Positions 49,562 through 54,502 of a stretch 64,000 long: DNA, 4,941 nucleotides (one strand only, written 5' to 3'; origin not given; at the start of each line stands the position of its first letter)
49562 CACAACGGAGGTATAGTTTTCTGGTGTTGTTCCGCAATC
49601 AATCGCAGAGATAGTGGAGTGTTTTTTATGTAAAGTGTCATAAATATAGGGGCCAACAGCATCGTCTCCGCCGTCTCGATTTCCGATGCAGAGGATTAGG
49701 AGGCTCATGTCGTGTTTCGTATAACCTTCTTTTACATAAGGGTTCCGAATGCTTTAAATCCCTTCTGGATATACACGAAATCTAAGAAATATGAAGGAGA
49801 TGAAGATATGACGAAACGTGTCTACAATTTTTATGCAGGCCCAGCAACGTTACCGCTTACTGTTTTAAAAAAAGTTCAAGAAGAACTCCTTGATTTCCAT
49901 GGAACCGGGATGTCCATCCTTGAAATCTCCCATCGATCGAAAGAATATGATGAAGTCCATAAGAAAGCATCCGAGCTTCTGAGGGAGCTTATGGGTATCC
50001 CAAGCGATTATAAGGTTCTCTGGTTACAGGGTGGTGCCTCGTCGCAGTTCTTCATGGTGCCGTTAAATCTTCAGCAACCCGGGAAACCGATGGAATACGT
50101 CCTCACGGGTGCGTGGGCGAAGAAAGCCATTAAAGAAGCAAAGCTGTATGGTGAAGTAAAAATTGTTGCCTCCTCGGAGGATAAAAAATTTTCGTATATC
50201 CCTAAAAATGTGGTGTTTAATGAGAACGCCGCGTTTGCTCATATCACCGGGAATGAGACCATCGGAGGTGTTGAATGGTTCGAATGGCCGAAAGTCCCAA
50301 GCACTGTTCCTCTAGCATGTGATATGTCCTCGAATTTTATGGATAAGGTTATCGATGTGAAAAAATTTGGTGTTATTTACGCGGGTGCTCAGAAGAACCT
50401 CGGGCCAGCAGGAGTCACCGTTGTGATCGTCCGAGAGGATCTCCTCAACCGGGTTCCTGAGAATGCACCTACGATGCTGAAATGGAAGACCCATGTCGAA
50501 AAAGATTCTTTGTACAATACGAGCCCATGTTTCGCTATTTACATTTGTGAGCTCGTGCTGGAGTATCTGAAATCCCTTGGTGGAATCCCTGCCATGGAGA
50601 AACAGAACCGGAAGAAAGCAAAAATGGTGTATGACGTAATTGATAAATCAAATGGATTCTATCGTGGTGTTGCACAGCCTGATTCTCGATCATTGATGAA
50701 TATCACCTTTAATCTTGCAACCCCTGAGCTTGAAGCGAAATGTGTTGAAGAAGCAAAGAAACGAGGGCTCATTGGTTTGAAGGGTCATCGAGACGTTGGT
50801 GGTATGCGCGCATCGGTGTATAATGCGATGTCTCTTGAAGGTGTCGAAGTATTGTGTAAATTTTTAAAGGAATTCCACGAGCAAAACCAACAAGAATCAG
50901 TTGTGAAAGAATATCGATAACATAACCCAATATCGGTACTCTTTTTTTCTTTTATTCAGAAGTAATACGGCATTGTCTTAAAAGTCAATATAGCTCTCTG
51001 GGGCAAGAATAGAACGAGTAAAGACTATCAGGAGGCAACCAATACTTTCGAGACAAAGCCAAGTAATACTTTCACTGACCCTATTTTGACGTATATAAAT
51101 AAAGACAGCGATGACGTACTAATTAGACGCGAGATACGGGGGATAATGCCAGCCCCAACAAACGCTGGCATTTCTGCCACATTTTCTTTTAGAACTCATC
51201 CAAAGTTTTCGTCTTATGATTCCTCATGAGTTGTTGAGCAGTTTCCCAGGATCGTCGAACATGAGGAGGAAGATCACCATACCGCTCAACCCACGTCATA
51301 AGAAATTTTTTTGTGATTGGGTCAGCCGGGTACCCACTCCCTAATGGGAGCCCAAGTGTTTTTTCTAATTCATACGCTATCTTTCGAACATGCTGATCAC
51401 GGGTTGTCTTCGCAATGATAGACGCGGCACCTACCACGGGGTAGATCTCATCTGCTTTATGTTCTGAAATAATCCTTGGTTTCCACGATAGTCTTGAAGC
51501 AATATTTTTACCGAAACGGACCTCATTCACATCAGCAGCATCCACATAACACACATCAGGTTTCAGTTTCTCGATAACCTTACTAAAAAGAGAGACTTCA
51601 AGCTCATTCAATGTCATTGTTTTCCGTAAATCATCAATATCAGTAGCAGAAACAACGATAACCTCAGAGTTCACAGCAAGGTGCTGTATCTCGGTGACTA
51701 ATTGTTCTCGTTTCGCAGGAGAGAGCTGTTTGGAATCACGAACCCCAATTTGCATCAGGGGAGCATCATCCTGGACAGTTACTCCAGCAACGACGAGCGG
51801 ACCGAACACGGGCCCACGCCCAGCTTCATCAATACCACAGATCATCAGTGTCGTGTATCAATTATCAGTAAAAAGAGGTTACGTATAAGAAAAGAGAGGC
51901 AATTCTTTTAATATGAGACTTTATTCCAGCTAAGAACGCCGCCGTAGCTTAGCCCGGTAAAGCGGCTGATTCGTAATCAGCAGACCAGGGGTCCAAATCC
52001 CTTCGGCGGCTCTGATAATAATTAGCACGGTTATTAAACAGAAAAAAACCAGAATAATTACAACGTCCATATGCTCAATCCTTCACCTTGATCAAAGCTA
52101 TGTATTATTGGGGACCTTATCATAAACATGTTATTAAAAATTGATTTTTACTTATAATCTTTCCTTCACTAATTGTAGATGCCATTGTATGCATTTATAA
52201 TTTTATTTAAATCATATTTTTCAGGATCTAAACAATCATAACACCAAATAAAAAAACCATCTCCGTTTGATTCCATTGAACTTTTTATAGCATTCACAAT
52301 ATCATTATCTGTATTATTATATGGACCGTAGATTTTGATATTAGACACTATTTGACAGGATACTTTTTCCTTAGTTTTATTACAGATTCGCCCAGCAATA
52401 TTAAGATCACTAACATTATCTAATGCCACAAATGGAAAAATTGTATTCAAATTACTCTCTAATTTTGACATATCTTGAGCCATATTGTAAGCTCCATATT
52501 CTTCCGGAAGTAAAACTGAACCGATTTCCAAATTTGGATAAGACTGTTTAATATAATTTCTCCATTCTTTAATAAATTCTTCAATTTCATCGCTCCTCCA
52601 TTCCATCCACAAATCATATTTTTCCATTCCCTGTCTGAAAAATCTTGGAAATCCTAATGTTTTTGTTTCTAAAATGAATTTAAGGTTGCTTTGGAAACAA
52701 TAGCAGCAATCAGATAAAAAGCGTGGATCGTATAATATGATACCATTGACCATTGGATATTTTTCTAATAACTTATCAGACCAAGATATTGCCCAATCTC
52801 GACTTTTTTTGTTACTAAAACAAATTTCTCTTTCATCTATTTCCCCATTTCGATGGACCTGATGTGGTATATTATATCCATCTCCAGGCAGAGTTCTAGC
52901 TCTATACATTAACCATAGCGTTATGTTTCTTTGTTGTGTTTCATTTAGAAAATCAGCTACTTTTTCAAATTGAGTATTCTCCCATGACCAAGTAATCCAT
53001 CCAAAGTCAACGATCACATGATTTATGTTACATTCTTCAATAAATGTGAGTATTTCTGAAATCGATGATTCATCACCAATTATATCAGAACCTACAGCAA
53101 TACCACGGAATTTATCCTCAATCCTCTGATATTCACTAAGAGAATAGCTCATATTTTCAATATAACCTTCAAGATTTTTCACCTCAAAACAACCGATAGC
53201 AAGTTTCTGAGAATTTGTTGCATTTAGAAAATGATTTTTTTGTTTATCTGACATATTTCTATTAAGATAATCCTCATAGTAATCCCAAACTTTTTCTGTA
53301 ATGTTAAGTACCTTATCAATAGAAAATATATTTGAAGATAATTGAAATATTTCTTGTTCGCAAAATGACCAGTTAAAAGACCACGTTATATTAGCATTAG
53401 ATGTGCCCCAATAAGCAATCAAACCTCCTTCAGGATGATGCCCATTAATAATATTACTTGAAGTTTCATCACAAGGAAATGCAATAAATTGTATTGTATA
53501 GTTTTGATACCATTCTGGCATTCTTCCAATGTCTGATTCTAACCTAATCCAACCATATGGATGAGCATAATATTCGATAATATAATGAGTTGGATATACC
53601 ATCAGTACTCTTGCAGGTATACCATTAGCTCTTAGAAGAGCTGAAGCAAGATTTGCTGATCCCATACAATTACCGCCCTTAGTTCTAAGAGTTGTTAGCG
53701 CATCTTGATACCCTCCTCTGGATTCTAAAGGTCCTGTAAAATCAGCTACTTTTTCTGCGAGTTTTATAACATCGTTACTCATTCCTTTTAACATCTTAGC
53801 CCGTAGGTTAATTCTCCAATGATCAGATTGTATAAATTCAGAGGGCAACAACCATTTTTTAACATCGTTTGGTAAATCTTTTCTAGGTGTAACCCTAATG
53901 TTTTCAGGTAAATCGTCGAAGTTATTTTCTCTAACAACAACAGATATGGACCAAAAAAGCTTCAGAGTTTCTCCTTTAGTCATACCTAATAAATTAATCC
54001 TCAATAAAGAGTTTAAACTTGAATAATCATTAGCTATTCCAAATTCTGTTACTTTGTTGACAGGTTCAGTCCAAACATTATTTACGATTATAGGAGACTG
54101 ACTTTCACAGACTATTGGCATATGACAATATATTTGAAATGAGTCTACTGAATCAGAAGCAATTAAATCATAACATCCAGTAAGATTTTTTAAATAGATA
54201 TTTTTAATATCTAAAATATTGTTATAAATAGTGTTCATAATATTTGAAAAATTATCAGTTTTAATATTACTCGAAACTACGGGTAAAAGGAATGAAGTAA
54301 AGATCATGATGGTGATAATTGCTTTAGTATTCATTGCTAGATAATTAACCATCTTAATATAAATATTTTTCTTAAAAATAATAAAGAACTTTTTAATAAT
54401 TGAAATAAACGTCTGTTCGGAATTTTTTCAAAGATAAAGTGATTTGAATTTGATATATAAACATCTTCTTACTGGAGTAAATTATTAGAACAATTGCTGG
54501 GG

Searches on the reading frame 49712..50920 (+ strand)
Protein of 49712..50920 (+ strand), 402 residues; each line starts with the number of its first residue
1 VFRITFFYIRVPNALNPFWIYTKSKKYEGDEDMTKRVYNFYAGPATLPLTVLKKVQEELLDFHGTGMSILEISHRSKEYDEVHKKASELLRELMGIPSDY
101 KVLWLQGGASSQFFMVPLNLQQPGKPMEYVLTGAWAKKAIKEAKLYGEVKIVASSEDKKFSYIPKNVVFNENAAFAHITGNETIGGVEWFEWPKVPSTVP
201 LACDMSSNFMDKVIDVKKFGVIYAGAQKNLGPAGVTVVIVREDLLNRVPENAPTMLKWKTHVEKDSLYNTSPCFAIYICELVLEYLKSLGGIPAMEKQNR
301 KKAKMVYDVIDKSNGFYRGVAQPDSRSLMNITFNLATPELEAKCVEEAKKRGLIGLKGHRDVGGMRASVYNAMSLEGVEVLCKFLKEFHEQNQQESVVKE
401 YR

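Call 23: search_protein_families(library=pfam, proteins=[window:49712-50920:+], max_evalue=0.001)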
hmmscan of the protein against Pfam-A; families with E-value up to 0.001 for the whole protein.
window:49712-50920:+ (402 aa): 1 family
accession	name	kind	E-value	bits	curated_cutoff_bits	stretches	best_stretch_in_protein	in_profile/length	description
PF00266.25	Aminotran_5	-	3.1e-45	155.2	21.5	1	37-381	1-371/371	Aminotransferase class-V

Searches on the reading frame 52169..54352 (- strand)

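Call 23: search_protein_families(library=pfam, proteins=[window:52169-54352:-], max_evalue=0.001)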
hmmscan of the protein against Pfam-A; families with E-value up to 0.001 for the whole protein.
window:52169-54352:- (727 aa): 2 families
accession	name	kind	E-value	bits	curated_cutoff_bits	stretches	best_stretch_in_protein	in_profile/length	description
PF01841.26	Transglut_core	-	4.7e-12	46.6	23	1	210-272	35-107/108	Transglutaminase-like superfamily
PF02638.21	GHL10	-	0.00026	20.7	27.9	1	577-613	192-228/311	Glycosyl hydrolase-like 10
